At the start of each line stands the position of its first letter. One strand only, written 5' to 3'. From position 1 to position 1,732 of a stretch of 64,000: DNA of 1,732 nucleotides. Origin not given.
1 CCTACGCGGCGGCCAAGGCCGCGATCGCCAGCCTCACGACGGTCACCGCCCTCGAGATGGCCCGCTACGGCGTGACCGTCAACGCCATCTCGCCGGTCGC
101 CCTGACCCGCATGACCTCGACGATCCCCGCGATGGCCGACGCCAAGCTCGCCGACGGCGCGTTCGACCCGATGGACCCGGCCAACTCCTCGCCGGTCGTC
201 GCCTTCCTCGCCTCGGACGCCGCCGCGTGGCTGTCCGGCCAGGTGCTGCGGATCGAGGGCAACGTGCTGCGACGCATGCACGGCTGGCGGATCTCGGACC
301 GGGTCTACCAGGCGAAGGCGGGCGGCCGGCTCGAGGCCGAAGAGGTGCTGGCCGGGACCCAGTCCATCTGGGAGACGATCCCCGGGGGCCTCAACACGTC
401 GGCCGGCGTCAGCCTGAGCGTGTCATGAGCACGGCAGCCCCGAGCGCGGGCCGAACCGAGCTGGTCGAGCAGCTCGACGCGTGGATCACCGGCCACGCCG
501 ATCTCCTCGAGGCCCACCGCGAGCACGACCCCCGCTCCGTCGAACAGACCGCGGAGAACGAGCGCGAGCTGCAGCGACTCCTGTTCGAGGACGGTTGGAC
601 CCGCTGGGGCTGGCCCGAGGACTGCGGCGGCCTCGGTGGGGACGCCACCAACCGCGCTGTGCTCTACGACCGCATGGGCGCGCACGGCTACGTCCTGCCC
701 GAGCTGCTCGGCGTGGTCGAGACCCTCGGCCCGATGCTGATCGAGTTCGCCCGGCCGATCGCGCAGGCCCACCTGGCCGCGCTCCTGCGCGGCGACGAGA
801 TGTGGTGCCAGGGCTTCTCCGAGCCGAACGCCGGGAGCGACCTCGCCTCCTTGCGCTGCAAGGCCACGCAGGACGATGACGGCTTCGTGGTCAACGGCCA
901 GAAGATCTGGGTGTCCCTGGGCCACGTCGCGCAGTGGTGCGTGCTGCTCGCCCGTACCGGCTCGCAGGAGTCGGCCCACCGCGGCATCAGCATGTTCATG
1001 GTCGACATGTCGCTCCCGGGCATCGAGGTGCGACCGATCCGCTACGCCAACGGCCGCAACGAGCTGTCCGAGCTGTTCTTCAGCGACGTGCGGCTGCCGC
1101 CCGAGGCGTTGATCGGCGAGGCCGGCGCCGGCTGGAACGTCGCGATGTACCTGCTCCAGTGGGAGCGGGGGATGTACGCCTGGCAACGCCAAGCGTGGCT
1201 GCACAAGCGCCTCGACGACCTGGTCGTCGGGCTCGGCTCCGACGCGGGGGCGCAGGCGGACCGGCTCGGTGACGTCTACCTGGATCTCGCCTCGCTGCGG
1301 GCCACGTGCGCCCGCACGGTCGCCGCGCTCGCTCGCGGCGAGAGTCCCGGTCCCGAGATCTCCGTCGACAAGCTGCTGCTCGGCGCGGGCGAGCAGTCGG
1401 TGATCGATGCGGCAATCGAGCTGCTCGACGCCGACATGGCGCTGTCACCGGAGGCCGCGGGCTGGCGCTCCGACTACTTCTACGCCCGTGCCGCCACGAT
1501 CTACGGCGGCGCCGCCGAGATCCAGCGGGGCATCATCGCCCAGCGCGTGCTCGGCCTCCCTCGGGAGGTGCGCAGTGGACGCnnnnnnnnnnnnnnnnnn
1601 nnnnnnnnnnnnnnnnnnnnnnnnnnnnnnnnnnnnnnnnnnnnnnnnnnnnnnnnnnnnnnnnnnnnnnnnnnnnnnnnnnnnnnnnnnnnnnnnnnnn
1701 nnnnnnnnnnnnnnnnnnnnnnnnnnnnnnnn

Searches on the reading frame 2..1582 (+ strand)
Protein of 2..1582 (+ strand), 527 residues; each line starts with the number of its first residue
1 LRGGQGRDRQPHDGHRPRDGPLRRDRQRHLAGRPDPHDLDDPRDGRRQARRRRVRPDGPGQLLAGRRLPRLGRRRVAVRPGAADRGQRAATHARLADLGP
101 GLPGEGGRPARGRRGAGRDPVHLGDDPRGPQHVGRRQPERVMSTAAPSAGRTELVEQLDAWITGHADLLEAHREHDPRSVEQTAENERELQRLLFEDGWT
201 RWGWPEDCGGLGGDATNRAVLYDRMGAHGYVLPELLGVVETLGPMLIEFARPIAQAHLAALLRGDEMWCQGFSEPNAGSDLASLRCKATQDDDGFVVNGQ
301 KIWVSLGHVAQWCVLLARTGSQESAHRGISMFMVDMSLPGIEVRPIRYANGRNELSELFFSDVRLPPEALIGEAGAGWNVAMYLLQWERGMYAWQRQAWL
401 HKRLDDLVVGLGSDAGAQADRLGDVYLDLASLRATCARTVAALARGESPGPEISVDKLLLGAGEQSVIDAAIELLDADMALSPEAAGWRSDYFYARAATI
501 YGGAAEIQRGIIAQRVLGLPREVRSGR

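Call 42: search_protein_families(library=pfam, proteins=[window:2-1582:+], max_evalue=0.01)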
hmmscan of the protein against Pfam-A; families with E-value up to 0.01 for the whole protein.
window:2-1582:+ (527 aa): 3 families
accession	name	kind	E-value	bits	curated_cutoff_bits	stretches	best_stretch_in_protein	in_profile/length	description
PF02770.24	Acyl-CoA_dh_M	-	4.6e-23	81.7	33.3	1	269-363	1-97/97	Acyl-CoA dehydrogenase, middle domain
PF00441.29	Acyl-CoA_dh_1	-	8.3e-14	52.4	22.4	1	375-517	1-150/150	Acyl-CoA dehydrogenase, C-terminal domain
PF02771.21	Acyl-CoA_dh_N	-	1.8e-05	25.5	22.9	1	173-252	19-99/113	Acyl-CoA dehydrogenase, N-terminal domain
